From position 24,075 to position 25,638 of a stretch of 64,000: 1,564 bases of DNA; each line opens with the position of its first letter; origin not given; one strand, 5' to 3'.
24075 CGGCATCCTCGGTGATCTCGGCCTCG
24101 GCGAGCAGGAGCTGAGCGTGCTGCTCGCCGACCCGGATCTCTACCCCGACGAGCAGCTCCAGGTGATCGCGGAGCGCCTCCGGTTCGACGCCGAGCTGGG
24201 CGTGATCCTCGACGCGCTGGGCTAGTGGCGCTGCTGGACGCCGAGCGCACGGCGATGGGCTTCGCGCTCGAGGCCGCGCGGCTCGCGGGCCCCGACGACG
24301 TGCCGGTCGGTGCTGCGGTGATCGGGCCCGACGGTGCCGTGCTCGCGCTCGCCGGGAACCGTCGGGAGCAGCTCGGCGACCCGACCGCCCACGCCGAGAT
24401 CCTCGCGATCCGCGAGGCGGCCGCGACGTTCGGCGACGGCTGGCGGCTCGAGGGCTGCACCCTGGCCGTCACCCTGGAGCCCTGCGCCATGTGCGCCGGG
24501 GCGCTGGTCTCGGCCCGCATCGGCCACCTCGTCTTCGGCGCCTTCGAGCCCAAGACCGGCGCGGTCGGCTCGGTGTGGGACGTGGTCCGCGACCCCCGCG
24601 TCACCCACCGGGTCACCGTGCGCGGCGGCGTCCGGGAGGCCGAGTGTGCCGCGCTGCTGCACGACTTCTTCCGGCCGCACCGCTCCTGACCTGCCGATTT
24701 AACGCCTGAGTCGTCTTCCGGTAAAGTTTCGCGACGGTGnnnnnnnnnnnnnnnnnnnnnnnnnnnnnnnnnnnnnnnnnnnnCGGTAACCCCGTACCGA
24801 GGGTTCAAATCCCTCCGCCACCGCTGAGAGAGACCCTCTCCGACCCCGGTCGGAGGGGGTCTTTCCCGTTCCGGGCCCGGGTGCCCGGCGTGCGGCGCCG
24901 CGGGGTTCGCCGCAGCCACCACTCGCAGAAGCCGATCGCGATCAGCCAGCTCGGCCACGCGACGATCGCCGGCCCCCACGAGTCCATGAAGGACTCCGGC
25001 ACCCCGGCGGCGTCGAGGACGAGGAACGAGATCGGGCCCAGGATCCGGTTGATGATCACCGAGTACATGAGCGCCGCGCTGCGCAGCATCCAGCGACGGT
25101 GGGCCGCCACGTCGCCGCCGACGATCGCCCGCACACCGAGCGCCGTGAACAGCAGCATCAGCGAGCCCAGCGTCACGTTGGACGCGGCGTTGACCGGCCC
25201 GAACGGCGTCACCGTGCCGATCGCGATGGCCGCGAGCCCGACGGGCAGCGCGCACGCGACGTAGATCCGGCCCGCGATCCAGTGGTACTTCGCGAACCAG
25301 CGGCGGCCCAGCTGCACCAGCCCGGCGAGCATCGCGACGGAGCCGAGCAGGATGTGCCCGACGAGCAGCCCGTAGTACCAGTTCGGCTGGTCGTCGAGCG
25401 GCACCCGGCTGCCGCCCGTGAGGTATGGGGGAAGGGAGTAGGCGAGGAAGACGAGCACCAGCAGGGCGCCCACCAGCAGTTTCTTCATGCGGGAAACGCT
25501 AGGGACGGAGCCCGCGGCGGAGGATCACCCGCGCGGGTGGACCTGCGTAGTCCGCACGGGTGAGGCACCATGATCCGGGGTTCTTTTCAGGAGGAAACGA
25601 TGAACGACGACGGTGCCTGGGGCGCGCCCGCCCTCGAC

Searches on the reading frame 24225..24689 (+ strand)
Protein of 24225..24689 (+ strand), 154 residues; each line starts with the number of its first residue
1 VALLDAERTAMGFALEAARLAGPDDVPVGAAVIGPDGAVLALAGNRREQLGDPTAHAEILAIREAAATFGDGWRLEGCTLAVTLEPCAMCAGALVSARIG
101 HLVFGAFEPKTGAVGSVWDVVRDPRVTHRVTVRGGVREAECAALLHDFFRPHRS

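Call 3: search_protein_families(library=pfam, proteins=[window:24225-24689:+])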
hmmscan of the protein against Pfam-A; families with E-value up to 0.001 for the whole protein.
window:24225-24689:+ (154 aa): 3 families
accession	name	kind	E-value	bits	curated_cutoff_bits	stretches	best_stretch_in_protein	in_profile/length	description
PF14437.12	MafB19-deam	-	4.3e-31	108.2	27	1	22-152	19-141/142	MafB19-like deaminase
PF00383.29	dCMP_cyt_deam_1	-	4.9e-26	91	25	1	8-105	5-101/102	Cytidine and deoxycytidylate deaminase zinc-binding region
PF14439.12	Bd3614-deam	-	5.5e-06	26.8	38.5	1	25-96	7-76/113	Bd3614-like deaminase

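Call 4: search_protein_families(library=ncbifam, proteins=[window:24225-24689:+])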
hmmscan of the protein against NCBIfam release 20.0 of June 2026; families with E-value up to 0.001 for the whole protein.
window:24225-24689:+ (154 aa): 2 families
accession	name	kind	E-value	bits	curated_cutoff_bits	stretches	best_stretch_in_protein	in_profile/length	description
NF008113.2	PRK10860.1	equivalog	3.2e-39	134.4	150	1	11-153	11-152/165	tRNA adenosine(34) deaminase TadA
TIGR00326.1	eubact_ribD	equivalog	8.3e-07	28.5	156.35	1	27-115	20-103/343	bifunctional diaminohydroxyphosphoribosylaminopyrimidine deaminase/5-amino-6-(5-phosphoribosylamino)uracil reductase RibD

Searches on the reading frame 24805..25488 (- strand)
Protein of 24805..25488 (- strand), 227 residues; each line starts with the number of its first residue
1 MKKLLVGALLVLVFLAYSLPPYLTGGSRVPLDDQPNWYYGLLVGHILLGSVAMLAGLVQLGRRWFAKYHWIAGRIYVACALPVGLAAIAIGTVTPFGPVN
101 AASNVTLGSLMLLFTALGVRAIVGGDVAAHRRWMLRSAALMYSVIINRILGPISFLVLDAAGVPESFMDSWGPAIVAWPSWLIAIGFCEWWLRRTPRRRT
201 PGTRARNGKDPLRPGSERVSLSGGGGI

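Call 3: search_protein_families(library=pfam, proteins=[window:24805-25488:-])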
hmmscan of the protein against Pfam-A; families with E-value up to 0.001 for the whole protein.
window:24805-25488:- (227 aa): 2 families
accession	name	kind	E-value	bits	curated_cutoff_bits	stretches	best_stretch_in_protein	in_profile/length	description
PF10067.14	DUF2306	-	1e-19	71.6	31.6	1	43-190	2-145/147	Predicted membrane protein (DUF2306)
PF04238.17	DUF420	-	2.3e-05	25.1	30.5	0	104-145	5-46/130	Protein of unknown function (DUF420)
